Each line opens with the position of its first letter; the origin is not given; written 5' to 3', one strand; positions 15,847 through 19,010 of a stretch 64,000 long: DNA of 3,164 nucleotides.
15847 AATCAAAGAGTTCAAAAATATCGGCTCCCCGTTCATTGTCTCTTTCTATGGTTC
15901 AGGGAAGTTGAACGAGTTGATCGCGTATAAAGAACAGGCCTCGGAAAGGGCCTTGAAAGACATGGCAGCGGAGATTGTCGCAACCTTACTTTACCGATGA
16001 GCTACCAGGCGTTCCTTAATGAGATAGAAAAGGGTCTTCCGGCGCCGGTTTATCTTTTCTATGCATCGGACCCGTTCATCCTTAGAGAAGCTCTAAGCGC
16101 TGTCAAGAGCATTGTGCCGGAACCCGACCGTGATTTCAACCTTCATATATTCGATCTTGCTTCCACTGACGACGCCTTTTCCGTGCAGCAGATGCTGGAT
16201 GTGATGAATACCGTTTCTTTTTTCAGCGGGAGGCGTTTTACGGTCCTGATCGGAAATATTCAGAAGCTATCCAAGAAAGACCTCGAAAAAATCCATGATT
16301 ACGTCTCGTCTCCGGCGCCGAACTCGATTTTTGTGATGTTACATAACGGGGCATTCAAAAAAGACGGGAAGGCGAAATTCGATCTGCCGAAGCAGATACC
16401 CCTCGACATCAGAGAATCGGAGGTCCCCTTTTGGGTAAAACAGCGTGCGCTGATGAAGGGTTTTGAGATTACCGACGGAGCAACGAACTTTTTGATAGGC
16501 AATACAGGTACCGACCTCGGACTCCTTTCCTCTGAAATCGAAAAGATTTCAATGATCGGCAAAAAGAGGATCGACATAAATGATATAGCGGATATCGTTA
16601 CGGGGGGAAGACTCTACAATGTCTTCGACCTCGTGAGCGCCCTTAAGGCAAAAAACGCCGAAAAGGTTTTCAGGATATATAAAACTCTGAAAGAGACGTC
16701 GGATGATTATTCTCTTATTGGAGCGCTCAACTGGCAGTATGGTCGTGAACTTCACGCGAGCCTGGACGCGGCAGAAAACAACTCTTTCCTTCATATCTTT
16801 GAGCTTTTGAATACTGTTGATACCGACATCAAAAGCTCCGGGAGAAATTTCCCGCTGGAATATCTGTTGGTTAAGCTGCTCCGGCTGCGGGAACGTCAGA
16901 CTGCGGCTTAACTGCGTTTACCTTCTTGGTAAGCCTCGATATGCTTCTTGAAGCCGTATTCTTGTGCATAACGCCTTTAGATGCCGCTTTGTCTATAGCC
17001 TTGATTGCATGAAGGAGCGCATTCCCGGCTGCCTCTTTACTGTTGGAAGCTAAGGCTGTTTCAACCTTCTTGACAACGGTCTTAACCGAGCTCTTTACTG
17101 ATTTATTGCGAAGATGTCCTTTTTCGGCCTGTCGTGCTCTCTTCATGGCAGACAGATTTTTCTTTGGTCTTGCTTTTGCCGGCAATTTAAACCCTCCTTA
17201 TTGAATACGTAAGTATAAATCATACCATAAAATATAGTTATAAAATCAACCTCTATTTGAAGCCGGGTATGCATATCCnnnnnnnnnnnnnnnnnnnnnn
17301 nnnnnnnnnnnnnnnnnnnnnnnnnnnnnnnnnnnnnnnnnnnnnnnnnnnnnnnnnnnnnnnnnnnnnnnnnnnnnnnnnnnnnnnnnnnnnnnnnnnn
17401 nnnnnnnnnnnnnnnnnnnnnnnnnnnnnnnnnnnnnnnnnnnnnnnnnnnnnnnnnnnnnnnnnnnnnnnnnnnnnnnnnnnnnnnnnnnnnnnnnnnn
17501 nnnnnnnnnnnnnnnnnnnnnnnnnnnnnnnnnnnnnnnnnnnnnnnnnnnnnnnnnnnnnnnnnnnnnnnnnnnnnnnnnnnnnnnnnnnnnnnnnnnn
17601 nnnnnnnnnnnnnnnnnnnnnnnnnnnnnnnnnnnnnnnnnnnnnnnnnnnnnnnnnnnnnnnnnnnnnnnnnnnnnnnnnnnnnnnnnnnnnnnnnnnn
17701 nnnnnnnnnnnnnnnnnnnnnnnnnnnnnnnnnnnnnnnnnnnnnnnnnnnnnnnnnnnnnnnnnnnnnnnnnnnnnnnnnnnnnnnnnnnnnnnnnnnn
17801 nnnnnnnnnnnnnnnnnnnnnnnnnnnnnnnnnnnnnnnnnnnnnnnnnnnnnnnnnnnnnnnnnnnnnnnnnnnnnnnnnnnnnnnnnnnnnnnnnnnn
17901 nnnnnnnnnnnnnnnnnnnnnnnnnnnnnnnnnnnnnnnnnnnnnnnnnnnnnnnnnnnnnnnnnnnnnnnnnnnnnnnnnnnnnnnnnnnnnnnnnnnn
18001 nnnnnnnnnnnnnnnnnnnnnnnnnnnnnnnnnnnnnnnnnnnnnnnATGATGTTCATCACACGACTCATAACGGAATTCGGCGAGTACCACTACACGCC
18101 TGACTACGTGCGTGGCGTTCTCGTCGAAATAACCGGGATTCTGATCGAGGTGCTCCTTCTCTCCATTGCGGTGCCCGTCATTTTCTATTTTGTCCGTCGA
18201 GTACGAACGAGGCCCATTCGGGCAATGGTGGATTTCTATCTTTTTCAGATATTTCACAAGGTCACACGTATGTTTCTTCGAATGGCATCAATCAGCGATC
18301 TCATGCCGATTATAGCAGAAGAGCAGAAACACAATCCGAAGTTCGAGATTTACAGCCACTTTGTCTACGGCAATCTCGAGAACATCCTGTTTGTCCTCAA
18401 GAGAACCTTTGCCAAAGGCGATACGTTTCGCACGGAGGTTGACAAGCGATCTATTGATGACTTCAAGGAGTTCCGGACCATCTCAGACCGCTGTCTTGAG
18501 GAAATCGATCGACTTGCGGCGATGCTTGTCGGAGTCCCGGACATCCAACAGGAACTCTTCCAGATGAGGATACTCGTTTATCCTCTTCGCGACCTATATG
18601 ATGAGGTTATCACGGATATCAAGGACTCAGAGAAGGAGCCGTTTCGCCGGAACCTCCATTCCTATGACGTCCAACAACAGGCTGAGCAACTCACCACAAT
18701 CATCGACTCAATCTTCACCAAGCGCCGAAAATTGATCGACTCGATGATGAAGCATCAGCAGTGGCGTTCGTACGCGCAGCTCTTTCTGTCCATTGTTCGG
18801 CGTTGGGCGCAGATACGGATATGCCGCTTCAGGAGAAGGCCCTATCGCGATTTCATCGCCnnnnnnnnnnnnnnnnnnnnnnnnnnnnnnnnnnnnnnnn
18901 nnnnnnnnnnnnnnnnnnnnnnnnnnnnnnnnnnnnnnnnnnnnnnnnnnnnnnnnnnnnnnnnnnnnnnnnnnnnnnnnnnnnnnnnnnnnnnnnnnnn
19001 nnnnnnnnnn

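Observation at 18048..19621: Repeat-bounded 2.9-kb module encoding an unassigned membrane-anchored HTH protein and a lipoprotein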

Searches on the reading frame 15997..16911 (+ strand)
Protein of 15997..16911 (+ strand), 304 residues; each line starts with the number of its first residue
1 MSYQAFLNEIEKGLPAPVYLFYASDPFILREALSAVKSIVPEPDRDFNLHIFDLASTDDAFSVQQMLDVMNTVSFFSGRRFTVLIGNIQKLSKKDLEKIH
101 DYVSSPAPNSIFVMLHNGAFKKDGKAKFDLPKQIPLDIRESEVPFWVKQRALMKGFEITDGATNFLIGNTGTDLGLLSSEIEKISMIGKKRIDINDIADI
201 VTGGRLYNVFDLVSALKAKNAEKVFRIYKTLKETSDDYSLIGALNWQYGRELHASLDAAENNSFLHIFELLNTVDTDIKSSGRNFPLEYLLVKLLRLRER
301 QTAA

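Call 78: search_protein_families(library=pfam, proteins=[window:15997-16911:+], max_evalue=0.01)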
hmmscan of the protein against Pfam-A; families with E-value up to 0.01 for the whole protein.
window:15997-16911:+ (304 aa): 2 families
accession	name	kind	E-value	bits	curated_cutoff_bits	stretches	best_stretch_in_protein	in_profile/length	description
PF06144.19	DNA_pol3_delta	-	2.6e-06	27.9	21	1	19-121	1-105/124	DNA polymerase III, delta subunit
PF21694.2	DNA_pol3_delta_C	-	0.0054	17.2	27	0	208-241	3-37/121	DNA polymerase III delta subunit, C-terminal domain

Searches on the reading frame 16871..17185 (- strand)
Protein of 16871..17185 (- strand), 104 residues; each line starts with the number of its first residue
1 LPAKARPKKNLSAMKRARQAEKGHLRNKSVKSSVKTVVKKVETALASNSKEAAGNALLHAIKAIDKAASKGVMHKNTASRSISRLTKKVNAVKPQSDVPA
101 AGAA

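Call 78: search_protein_families(library=pfam, proteins=[window:16871-17185:-], max_evalue=0.01)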
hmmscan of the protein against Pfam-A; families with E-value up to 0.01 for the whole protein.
window:16871-17185:- (104 aa): 2 families
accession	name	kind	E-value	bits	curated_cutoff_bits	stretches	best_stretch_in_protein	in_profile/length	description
PF01649.23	Ribosomal_S20p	-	2.3e-27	95.9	29.5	1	11-90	4-83/83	Ribosomal protein S20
PF20572.3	DUF6781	-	0.0014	18.9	27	1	21-89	39-104/213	Family of unknown function (DUF6781)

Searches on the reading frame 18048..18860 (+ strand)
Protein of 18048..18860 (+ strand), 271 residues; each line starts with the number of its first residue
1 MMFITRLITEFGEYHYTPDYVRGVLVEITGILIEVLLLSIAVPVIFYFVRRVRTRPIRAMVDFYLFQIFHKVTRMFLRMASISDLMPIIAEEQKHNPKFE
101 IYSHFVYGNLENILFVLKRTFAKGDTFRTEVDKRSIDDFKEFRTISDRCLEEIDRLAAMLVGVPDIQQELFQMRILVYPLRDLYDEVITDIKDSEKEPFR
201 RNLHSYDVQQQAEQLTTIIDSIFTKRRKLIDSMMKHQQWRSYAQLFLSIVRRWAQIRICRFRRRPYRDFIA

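Call 82: search_dna_similar(query=window:18048-18860:+, collection=plasmids, mode=protein, max_evalue=0.001)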
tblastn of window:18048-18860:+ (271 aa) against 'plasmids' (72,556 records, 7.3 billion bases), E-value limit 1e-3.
No match.

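Call 83: search_dna_similar(query=window:18048-18860:+, collection=phages, mode=protein, max_evalue=0.001)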
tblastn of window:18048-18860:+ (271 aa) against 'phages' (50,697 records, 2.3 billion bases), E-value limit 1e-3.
No match.
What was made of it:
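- No homologue is found in 50,697 phage or 72,556 plasmid records (calls 82, 83).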
